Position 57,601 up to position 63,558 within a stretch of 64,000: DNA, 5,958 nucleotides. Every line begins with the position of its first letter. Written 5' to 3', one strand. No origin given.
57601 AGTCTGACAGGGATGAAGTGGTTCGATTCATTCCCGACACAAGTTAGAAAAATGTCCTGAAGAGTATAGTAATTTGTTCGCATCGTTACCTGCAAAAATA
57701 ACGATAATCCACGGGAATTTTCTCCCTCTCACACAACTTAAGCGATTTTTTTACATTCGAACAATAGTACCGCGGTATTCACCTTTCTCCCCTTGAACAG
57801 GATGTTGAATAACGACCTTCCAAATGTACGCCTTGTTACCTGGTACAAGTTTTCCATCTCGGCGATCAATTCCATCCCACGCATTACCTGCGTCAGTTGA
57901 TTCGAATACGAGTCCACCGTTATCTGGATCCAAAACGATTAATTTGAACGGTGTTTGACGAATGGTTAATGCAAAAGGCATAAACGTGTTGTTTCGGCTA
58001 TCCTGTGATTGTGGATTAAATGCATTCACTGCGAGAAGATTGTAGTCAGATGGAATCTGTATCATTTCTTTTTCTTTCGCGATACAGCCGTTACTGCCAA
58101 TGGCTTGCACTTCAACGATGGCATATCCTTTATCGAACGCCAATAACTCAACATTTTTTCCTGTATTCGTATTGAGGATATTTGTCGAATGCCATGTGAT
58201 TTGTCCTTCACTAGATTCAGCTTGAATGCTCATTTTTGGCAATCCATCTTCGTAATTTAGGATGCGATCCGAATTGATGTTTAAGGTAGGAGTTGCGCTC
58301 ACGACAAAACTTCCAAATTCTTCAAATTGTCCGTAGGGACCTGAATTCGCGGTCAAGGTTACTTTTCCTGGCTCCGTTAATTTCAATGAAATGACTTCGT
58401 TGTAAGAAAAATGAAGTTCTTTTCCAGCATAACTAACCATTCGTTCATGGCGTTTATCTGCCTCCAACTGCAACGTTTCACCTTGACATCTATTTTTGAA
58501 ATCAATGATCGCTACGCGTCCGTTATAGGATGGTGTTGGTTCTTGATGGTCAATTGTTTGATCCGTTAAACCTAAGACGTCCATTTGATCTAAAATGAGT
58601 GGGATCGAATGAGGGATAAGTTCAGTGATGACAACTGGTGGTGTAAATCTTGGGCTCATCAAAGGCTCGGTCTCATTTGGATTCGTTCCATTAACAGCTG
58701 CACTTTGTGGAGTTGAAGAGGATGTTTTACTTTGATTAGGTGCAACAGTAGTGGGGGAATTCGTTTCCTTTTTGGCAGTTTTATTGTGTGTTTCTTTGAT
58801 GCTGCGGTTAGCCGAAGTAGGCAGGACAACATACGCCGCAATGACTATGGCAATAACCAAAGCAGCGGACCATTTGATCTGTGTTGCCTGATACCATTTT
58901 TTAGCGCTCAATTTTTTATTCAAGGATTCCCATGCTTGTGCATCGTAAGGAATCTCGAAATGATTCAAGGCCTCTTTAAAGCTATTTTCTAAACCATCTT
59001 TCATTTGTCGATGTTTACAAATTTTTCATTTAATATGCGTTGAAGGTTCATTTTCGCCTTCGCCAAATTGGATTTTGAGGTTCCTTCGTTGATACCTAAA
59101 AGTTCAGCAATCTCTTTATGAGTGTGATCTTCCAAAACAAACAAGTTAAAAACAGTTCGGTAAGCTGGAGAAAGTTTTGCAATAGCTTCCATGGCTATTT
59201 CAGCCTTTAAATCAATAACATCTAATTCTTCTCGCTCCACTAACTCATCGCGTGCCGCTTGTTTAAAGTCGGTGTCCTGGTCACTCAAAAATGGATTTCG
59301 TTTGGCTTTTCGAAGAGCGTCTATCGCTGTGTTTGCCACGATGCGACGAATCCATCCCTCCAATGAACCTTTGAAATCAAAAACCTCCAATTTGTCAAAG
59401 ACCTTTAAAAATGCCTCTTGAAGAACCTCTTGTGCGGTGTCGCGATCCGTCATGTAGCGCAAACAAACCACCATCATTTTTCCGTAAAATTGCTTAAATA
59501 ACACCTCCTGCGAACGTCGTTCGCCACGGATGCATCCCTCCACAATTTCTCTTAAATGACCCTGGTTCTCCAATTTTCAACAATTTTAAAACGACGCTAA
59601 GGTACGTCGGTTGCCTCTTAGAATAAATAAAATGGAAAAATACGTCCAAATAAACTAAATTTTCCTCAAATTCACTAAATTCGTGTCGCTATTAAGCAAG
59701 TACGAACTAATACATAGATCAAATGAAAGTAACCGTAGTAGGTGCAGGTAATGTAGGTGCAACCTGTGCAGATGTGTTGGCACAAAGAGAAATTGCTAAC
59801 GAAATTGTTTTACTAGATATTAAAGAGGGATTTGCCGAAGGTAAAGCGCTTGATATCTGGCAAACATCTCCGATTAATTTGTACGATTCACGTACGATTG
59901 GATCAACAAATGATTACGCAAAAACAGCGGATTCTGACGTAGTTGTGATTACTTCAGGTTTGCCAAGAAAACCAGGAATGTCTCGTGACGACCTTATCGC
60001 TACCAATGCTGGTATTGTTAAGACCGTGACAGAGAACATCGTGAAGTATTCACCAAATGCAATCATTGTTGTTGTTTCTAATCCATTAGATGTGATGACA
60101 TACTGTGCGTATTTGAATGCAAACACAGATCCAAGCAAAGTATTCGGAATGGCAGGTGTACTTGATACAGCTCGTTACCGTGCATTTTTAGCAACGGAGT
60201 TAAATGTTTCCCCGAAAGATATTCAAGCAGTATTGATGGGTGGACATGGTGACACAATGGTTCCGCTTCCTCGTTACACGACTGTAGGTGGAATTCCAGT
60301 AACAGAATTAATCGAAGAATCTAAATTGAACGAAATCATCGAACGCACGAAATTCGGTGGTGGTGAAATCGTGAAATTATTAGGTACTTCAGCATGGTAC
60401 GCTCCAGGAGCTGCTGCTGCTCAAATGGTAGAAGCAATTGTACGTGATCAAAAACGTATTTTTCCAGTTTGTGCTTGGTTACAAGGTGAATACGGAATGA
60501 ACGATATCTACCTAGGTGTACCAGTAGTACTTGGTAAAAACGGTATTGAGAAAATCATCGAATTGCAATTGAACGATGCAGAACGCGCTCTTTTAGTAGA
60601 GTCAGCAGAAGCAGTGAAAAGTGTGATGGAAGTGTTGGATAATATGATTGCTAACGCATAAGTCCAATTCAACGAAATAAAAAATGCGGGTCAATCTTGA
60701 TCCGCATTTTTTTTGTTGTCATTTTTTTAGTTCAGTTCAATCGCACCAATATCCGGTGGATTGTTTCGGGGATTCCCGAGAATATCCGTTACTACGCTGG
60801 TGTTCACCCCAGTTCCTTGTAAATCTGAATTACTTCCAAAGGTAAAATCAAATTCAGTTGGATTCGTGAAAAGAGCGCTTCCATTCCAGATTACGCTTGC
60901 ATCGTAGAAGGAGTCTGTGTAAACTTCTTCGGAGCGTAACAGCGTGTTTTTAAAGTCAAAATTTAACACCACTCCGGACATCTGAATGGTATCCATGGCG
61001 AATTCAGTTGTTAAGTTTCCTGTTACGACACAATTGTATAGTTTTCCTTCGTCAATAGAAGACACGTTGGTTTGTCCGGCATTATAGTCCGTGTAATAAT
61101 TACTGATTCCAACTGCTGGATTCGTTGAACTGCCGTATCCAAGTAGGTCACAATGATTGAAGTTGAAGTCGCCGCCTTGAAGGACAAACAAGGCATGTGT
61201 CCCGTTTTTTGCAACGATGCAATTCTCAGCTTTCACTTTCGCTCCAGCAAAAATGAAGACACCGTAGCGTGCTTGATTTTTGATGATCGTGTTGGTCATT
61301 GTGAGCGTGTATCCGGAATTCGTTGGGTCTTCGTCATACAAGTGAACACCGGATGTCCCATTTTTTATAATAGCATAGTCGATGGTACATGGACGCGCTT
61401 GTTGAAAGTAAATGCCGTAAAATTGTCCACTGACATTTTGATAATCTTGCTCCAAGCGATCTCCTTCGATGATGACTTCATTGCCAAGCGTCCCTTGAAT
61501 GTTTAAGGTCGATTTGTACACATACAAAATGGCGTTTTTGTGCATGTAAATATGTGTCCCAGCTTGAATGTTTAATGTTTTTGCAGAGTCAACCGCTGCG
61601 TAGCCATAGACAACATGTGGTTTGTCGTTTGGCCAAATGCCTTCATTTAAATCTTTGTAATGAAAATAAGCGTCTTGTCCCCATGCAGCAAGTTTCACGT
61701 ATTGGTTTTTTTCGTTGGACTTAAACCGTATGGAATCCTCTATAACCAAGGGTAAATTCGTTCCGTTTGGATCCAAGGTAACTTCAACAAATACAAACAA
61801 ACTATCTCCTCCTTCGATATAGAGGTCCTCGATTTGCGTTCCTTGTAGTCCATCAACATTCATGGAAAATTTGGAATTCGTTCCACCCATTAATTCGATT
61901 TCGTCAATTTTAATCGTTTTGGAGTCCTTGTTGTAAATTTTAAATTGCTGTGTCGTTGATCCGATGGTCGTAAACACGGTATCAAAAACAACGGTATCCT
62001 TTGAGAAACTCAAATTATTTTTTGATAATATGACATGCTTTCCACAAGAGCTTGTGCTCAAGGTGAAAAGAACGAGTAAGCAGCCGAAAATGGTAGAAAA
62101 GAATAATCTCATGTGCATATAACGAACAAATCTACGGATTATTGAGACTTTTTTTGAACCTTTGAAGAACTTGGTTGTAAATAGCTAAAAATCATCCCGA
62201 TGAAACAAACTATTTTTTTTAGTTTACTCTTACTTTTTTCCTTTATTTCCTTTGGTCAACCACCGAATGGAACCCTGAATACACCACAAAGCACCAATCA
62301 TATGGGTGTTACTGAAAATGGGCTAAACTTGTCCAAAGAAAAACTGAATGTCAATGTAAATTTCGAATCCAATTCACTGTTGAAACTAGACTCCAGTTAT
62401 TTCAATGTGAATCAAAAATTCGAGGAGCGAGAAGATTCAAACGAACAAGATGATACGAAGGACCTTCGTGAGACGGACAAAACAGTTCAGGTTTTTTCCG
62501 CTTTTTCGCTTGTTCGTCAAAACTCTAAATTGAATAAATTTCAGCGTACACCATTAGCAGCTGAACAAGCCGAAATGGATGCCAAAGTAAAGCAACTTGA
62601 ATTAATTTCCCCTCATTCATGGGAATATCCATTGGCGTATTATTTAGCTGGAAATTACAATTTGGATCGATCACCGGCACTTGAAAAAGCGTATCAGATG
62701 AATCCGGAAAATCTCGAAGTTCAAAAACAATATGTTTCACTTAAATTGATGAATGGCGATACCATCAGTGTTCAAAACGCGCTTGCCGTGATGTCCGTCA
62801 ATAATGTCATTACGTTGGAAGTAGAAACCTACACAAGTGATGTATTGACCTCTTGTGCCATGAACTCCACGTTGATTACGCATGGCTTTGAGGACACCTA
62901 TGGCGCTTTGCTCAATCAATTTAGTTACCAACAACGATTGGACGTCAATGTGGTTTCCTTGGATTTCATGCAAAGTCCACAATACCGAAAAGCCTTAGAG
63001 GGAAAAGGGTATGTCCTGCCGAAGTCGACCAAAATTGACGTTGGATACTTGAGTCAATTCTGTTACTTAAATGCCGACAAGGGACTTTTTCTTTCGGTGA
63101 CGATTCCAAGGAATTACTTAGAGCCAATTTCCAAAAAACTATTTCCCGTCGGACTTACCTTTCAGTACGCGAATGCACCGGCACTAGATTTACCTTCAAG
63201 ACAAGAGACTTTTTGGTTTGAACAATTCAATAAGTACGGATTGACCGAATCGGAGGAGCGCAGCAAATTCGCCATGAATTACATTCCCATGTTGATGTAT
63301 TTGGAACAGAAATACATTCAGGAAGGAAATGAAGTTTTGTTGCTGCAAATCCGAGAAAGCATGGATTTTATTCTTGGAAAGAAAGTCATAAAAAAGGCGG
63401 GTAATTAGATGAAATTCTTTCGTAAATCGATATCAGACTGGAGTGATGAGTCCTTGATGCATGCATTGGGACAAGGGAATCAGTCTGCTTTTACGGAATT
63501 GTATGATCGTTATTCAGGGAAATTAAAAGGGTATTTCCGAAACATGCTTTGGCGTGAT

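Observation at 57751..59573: ECF sigma factor coupled to an anti-sigma-positioned membrane protein ending in a T9SS type-B sorting domain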

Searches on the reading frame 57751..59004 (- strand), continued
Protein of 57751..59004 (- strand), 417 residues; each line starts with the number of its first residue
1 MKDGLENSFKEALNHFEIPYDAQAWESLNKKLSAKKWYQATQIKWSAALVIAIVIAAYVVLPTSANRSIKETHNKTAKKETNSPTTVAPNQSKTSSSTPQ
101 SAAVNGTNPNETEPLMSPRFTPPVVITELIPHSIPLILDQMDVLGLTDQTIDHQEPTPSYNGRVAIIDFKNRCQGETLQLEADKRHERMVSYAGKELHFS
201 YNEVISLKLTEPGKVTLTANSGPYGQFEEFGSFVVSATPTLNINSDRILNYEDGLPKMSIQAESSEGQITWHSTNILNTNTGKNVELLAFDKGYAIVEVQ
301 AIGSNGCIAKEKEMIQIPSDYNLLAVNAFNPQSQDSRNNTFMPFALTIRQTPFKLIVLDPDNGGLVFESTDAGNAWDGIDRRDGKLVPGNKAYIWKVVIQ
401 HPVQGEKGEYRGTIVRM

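Call 79: list_cluster_members(proteins=[P0011, P0032, P0044, P0059, P0088, P0098, P0100, P0104, P0195, P0265])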
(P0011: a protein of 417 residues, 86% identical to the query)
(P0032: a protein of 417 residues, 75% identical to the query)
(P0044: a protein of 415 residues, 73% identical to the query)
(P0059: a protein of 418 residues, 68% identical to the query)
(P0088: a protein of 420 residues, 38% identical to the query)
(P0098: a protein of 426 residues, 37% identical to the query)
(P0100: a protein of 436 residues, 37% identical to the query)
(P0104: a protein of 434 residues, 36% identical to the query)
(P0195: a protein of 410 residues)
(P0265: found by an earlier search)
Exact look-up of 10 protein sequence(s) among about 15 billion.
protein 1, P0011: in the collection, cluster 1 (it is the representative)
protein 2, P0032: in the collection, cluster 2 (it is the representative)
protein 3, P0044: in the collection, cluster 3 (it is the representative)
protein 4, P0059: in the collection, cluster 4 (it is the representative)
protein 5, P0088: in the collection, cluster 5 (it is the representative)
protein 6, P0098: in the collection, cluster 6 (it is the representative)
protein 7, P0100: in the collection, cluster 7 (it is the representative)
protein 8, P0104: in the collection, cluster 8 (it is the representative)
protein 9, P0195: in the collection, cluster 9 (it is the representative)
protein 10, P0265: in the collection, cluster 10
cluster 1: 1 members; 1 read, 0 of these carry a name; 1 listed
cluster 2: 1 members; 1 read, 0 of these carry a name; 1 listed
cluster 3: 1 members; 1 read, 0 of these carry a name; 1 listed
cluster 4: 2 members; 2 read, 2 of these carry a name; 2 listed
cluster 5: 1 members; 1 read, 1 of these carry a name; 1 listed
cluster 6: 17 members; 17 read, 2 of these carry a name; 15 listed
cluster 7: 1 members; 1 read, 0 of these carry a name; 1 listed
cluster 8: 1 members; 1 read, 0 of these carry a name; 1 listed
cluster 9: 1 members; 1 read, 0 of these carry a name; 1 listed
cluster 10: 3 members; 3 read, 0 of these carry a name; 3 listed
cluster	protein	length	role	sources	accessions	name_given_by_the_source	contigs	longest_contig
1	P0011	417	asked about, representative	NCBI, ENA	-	-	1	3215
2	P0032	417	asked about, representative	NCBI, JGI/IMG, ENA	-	-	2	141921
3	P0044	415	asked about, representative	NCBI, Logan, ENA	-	-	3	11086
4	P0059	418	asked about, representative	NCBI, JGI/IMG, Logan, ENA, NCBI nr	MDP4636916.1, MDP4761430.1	MAG: hypothetical protein NWR96_07335 [Crocinitomicaceae bacterium] | hypothetical protein | hypothetical protein [Crocinitomicaceae bacterium]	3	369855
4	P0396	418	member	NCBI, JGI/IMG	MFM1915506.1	MAG: hypothetical protein RLZZ531_1175 [Bacteroidota bacterium] | hypothetical protein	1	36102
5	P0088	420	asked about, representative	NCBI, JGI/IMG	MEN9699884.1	MAG: hypothetical protein RLZZ301_1082 [Bacteroidota bacterium] | hypothetical protein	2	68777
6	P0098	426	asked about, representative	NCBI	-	-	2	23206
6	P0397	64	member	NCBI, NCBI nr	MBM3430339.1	MAG: hypothetical protein FJX99_05080 [Bacteroidetes bacterium] | hypothetical protein [Bacteroidota bacterium]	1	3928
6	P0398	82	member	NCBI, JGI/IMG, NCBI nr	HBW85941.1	MAG TPA: hypothetical protein DEF82_04125 [Crocinitomicaceae bacterium] | hypothetical protein [Crocinitomicaceae bacterium]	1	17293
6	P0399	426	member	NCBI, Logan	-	-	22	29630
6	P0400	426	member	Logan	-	-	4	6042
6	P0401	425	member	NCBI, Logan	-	-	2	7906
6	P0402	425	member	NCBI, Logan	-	-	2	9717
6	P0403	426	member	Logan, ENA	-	-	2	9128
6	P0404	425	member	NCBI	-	-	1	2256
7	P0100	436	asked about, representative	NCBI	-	-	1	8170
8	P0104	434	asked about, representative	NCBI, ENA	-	-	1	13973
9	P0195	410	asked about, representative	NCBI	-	-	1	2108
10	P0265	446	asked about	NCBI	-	-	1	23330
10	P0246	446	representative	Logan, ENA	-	-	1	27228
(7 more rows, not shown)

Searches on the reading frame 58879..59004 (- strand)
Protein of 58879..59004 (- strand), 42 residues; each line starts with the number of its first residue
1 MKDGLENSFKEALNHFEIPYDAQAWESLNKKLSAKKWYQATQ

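Call 69: search_solved_structures(query=A3, max_evalue=10, show_alignments=2)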
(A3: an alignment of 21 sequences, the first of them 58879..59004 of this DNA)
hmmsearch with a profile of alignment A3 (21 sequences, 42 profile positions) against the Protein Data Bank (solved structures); distinct sequences matched with E-value up to 10: 14.
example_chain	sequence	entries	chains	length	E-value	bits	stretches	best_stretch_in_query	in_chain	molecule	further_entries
3h5g_A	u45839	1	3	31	0.63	13.1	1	26-35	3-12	COIL SER L16D-Pen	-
1cos_A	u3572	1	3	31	0.78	12.8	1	26-35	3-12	COILED SERINE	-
3h5f_A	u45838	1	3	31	0.79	12.8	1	26-35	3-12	COIL SER L16L-Pen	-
5h1o_A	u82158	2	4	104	0.79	12.8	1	17-30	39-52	CRISPR-associated endoribonuclease Cas2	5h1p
2x6p_A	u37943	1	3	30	1.3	12.2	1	26-35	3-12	COIL SER L19C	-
9som_A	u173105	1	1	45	1.3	12.1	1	26-36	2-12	Designed coiled coil with two distinct Terbium sites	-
5kb2_A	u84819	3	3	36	1.5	11.9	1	26-36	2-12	Zn(II)(H2O)(GRAND Coil Ser-L12AL16C)3- | Hg(II)(GRAND CoilSerL12AL16C)3- | Pb(II)(GRAND CoilSerL12AL16C)3-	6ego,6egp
8vei_A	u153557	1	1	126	1.9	11.6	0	8-18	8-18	CHD_r1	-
6mcd_A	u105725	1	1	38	1.9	11.6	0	26-35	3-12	Pb(II)(GRAND Coil Ser L12CL16A)-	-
5k92_A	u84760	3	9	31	2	11.6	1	26-35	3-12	Apo-(CSL16C)3 | Zn(II)Cl(CoilSer L16(DCY))3 2- | Apo-(CoilSer L16(DCY))3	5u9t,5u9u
7p3h_A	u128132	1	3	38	2.8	11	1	26-36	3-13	Peptide HC02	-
6egl_A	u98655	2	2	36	3.2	10.9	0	26-35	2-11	Apo-(GRAND CoilSerL12(DLE)L16C)3 | Apo-(GRAND CoilSerL16CL19(DLE))3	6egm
6egn_A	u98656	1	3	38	4.4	10.4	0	26-35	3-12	Hg(II)(GRAND CoilSerL16CL19(DLE))3-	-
7n2y_A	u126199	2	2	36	6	10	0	26-35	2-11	Apo-(GRAND CoilSerL16CL23C)3 | Pb(II)2-(GRAND CoilSerL16CL23C)3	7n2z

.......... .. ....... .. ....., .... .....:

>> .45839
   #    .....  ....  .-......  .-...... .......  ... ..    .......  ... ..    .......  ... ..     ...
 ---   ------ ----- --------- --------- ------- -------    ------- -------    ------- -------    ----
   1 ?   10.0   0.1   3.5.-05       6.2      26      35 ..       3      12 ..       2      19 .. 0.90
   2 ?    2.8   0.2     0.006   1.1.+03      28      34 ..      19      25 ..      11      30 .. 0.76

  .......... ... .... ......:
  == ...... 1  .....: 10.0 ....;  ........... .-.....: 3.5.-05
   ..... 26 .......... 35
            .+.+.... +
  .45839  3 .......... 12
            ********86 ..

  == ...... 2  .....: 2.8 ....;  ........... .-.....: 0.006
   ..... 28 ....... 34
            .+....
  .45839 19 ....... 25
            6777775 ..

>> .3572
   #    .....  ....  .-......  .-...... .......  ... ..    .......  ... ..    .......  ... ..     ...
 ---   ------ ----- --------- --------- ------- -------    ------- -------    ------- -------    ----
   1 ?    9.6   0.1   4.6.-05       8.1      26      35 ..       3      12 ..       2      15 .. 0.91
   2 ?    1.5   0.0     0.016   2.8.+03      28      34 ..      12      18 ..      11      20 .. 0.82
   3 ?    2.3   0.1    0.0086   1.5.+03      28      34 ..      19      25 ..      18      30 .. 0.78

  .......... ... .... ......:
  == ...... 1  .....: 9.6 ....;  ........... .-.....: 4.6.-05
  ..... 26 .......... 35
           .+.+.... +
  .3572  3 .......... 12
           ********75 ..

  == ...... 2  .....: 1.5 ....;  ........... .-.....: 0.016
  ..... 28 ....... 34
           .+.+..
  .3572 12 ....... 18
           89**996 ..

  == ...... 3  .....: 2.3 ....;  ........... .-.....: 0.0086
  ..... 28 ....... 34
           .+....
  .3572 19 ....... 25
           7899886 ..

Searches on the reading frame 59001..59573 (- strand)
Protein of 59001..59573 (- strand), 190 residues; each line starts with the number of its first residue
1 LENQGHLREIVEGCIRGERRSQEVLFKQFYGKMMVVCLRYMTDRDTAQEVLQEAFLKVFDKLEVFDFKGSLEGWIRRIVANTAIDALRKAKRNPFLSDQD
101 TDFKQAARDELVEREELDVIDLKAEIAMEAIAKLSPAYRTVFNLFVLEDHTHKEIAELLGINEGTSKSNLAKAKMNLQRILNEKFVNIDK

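Call 3: search_protein_families(library=pfam, proteins=[window:59001-59573:-], max_evalue=1)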
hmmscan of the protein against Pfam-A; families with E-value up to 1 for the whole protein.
window:59001-59573:- (190 aa): 10 families
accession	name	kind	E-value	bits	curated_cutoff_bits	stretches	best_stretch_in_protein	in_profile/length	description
PF08281.18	Sigma70_r4_2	-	3.9e-16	58.9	25.7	1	126-177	3-54/54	Sigma-70, region 4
PF04542.20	Sigma70_r2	-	1.2e-13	51.1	24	1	25-92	1-70/71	Sigma-70 region 2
PF04545.22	Sigma70_r4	-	1.7e-07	31.1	24.1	1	130-178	1-49/50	Sigma-70, region 4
PF07638.17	Sigma70_ECF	-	1.8e-05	25.2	21.1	1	9-181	6-183/185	ECF sigma factor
PF22233.2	PhyR_sigma-like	-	0.014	15.6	27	1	132-174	2-44/50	Response regulator PhyR, sigma-like domain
PF24136.1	DUF7403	-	0.12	12.9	27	1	70-129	45-104/106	Domain of unknown function (DUF7403)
PF13518.12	HTH_28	-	0.15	12.6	25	0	145-165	8-28/52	Helix-turn-helix domain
PF22446.2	Lac_Phage_Head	-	0.15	12.5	26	1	71-128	23-81/199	Head N-terminal domain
PF13384.12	HTH_23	-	0.18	12.1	24.6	1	146-165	14-33/50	Homeodomain-like domain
PF04967.18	HTH_10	-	0.22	11.8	23.1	0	151-177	25-51/53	HTH DNA binding domain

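Call 4: search_protein_families(library=ncbifam, proteins=[window:59001-59573:-], max_evalue=1)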
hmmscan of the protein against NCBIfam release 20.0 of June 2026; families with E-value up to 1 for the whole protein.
window:59001-59573:- (190 aa): 99 families (the best 25 are shown)
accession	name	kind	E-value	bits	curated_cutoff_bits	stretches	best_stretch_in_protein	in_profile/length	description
TIGR02985.1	Sig70_bacteroi1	subfamily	4.4e-26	92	126.4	1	23-179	4-160/162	RNA polymerase sigma-70 factor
TIGR02937.1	sigma70-ECF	superfamily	3.2e-24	85.4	42.9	1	23-180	4-164/165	sigma-70 family RNA polymerase sigma factor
NF009171.0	PRK12518.1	equivalog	4.4e-24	85.3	208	1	8-186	15-189/191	RNA polymerase sigma factor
NF007223.0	PRK09641.1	equivalog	3.5e-23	82.4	209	1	11-183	9-186/187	RNA polymerase sigma factor SigW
NF006930.0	PRK09415.1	subfamily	6.8e-23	81.4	198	1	26-183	22-177/179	RNA polymerase factor sigma C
NF008888.0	PRK11922.1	equivalog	6e-22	78.4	204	1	8-184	18-199/231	RNA polymerase sigma factor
TIGR02983.1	SigE-fam_strep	subfamily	1.6e-21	76.9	141.55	1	26-183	12-160/162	SigE family RNA polymerase sigma factor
TIGR02954.1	Sig70_famx3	hypoth_equivalog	2.8e-21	76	188.5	1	9-183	5-169/170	RNA polymerase sigma-70 factor, TIGR02954 family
NF004113.0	PRK05602.1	equivalog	3.9e-21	75.6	208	1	9-184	34-204/211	RNA polymerase sigma factor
NF058625.1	sigma_PG0214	equivalog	1.3e-20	73.7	130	1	26-183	10-163/170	GFO_1088 family ECF-type sigma factor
TIGR02948.1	SigW_bacill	equivalog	1.4e-20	74.2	243.1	1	16-182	14-185/187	RNA polymerase sigma factor SigW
NF007216.0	PRK09638.1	equivalog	2.8e-20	72.8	194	1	9-183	7-176/180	RNA polymerase sigma factor SigY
NF007225.0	PRK09643.1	equivalog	4.1e-20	72.4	190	1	9-183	16-184/204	RNA polymerase sigma factor SigM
TIGR02950.1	SigM_subfam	subfamily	5.8e-20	71.7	147.95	1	23-181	3-158/159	RNA polymerase sigma factor, SigM family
NF009166.1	PRK12513.1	equivalog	2.5e-19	69.8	206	1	16-184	18-189/193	RNA polymerase sigma factor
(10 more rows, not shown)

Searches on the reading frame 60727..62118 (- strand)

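Call 3: search_protein_families(library=pfam, proteins=[window:60727-62118:-], max_evalue=1)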
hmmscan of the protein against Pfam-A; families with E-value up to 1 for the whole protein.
window:60727-62118:- (463 aa): 1 family
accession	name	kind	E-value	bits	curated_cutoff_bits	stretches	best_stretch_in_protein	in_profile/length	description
PF13229.12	Beta_helix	-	2.2e-09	37.6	25.9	1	184-324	28-157/158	Right handed beta helix region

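Call 4: search_protein_families(library=ncbifam, proteins=[window:60727-62118:-], max_evalue=1)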
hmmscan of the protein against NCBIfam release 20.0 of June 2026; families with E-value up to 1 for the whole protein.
window:60727-62118:- (463 aa): 3 families
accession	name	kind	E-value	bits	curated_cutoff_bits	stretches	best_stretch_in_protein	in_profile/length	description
NF045989.1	TransRegFnrLRhodb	equivalog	0.014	14.6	300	1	340-397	36-95/245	transcriptional regulator FnrL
NF012200.0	choice_anch_D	domain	0.056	14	45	1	30-87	11-67/108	choice-of-anchor D domain-containing protein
NF041518.1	choice_anch_Q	domain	0.058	13.6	25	1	435-462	27-57/58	choice-of-anchor Q domain-containing protein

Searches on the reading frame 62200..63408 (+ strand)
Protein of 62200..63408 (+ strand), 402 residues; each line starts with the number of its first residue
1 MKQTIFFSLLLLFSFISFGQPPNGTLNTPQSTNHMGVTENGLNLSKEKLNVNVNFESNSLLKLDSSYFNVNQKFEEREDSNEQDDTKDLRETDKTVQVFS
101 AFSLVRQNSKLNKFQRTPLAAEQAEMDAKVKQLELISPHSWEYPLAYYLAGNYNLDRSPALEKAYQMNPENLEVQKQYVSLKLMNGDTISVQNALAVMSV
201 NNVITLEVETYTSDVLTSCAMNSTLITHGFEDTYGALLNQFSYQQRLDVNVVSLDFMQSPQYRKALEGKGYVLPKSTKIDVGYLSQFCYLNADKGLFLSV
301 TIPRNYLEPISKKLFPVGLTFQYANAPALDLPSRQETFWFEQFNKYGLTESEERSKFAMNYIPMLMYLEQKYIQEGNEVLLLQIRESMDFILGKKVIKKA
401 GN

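Call 3: search_protein_families(library=pfam, proteins=[window:62200-63408:+], max_evalue=1)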
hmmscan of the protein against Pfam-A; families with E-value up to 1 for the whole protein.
window:62200-63408:+ (402 aa): 1 family
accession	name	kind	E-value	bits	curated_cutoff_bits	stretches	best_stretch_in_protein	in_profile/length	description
PF23914.1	TPR_CcmH_CycH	-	0.0006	20.1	42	1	160-198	72-110/158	Cytochrome c-type biogenesis protein H TPR domain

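Call 4: search_protein_families(library=ncbifam, proteins=[window:62200-63408:+], max_evalue=1)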
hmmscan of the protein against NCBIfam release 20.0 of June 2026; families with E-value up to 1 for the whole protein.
window:62200-63408:+ (402 aa): 0 families
